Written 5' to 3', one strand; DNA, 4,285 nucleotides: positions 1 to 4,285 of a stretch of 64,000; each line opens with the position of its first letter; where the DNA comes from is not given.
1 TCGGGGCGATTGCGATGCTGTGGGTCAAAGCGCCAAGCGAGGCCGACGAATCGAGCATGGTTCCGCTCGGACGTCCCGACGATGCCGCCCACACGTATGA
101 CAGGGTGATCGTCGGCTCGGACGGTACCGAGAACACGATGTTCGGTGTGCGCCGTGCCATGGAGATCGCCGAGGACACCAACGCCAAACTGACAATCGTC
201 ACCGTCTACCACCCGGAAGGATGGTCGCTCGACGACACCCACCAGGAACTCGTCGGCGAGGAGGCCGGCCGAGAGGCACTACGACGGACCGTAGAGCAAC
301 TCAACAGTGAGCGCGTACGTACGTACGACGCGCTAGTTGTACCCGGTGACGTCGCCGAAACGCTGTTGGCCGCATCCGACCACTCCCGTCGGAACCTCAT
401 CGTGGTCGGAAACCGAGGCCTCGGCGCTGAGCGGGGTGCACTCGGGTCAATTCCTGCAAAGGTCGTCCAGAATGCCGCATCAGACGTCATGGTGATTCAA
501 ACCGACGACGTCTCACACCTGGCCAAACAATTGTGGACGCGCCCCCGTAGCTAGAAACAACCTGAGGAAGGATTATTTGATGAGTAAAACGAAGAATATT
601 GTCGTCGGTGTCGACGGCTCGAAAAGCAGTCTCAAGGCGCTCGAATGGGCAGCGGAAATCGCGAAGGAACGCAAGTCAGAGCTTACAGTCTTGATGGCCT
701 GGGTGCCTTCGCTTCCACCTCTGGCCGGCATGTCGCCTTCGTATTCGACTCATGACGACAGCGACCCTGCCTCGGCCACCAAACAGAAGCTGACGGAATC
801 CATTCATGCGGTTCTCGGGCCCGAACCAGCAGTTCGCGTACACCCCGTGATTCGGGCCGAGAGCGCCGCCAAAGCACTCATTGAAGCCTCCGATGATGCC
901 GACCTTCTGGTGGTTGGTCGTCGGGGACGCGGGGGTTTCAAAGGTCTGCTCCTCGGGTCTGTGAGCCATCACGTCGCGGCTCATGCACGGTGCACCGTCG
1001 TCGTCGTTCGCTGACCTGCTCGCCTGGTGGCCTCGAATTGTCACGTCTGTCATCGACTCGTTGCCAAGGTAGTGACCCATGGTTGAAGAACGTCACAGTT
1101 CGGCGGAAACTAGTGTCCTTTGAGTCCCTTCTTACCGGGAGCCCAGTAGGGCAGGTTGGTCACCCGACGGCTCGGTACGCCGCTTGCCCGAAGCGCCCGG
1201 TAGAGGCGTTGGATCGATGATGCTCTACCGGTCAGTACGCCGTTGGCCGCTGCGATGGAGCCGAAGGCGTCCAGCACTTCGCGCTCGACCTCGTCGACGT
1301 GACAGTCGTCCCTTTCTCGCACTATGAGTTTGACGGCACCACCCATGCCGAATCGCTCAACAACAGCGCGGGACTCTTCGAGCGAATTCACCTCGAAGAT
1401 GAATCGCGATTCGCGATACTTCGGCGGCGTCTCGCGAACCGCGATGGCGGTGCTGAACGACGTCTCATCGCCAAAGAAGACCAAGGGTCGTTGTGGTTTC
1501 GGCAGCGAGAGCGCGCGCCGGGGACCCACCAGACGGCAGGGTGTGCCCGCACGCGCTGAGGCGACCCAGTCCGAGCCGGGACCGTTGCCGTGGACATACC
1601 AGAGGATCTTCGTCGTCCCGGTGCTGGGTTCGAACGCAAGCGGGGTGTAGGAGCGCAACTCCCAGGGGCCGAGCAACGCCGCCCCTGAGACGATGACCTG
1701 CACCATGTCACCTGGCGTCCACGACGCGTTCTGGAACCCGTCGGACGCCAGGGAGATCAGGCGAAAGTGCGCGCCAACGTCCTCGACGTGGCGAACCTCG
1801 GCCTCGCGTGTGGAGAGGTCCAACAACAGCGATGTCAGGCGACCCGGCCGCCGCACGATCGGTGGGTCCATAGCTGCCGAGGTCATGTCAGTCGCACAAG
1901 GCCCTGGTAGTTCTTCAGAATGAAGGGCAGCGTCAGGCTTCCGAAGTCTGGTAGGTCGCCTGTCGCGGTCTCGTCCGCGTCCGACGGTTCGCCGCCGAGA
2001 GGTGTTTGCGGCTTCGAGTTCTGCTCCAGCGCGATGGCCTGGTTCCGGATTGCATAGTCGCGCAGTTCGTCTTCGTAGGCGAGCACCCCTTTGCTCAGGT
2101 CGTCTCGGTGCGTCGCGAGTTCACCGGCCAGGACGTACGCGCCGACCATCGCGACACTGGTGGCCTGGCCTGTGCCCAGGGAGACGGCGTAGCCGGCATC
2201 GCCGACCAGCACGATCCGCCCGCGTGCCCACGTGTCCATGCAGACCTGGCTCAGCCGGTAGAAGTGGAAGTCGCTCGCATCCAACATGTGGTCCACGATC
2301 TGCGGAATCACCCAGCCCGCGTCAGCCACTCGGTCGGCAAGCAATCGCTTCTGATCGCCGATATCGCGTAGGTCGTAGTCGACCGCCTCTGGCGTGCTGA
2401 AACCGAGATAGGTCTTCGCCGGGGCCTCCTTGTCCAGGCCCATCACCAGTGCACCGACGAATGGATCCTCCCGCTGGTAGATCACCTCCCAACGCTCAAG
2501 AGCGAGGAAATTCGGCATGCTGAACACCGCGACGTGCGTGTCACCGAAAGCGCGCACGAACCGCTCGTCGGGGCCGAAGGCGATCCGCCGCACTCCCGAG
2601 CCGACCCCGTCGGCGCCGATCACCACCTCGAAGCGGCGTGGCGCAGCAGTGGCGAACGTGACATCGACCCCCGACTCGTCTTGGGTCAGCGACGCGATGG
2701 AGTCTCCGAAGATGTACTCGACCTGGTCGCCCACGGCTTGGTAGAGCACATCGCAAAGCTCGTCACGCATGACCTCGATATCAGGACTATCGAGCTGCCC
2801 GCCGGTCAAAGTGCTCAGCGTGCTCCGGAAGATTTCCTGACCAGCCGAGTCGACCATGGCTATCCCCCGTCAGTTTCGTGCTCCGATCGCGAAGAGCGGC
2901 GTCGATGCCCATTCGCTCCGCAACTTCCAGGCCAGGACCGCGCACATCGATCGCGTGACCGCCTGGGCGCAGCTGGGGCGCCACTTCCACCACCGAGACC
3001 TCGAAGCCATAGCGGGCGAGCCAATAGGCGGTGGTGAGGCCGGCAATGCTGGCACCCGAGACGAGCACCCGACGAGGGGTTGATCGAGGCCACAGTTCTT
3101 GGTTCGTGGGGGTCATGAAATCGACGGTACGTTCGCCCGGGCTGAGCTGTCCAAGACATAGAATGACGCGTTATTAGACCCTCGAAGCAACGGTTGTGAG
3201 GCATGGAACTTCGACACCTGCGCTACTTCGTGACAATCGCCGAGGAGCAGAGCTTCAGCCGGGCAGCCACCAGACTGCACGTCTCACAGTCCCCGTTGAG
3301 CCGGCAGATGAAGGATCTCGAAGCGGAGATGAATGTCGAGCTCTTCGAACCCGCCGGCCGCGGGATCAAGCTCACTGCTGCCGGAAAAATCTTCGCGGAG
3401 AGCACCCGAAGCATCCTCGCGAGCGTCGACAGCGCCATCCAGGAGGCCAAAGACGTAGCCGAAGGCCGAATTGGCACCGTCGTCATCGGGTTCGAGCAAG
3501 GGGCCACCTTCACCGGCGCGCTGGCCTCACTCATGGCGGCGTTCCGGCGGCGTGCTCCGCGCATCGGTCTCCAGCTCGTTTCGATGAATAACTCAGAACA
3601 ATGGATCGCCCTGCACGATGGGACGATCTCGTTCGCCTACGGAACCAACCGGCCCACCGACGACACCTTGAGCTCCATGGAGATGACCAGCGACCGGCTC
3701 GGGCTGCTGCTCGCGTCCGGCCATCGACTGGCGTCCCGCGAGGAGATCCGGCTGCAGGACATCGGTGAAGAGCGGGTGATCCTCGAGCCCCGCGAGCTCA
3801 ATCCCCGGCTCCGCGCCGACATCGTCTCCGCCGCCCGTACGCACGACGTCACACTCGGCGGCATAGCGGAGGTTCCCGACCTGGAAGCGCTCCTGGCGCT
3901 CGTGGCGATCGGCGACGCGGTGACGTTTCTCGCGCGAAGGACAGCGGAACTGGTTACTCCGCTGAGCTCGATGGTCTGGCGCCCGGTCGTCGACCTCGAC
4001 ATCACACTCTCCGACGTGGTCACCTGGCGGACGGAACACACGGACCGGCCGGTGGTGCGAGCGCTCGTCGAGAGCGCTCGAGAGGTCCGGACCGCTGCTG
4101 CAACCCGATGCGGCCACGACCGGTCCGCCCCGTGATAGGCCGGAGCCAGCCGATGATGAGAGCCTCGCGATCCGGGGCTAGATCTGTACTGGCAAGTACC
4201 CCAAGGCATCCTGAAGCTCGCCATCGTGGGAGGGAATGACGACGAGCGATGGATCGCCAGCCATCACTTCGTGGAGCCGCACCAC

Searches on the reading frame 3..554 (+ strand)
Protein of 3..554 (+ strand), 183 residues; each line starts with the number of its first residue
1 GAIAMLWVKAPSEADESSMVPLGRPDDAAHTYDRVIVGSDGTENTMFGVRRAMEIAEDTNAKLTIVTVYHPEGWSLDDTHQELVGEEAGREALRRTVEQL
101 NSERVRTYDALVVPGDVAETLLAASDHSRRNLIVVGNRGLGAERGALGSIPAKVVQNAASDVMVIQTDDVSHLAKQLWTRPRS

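Call 60: search_protein_families(library=pfam, max_evalue=0.001, proteins=[window:3-554:+])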
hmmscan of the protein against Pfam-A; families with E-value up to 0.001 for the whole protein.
window:3-554:+ (183 aa): 1 family
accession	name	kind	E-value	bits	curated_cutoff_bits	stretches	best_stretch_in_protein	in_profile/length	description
PF00582.32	Usp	-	2.2e-18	67.6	24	1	32-165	2-140/141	Universal stress protein family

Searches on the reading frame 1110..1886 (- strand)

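Call 60: search_protein_families(library=pfam, max_evalue=0.001, proteins=[window:1110-1886:-])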
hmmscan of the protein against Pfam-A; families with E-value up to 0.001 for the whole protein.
window:1110-1886:- (258 aa): 2 families
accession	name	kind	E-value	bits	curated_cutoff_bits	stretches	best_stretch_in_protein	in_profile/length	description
PF08021.17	FAD_binding_9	-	9.7e-08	32.7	23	1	77-125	70-119/120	Siderophore-interacting FAD-binding domain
PF04954.18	SIP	-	0.00092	20.2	26.3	0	135-250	4-118/119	Siderophore-interacting protein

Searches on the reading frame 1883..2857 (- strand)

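Call 60: search_protein_families(library=pfam, max_evalue=0.001, proteins=[window:1883-2857:-])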
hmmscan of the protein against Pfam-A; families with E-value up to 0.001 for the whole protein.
window:1883-2857:- (324 aa): 1 family
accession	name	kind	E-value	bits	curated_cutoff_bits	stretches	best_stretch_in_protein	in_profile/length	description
PF01494.25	FAD_binding_3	-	7.7e-07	29.1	22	1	43-252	112-323/349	FAD binding domain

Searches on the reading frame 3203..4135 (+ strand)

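Call 35: search_protein_families(library=pfam, max_evalue=0.00001, proteins=[window:3203-4135:+])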
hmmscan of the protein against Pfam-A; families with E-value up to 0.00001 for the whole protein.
window:3203-4135:+ (310 aa): 2 families
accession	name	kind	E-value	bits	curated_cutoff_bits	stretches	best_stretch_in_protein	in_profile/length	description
PF03466.25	LysR_substrate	-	4.9e-30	104.9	28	1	87-295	2-207/209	LysR substrate binding domain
PF00126.33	HTH_1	-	3.4e-23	81.8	26.6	1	3-62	1-60/60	Bacterial regulatory helix-turn-helix protein, lysR family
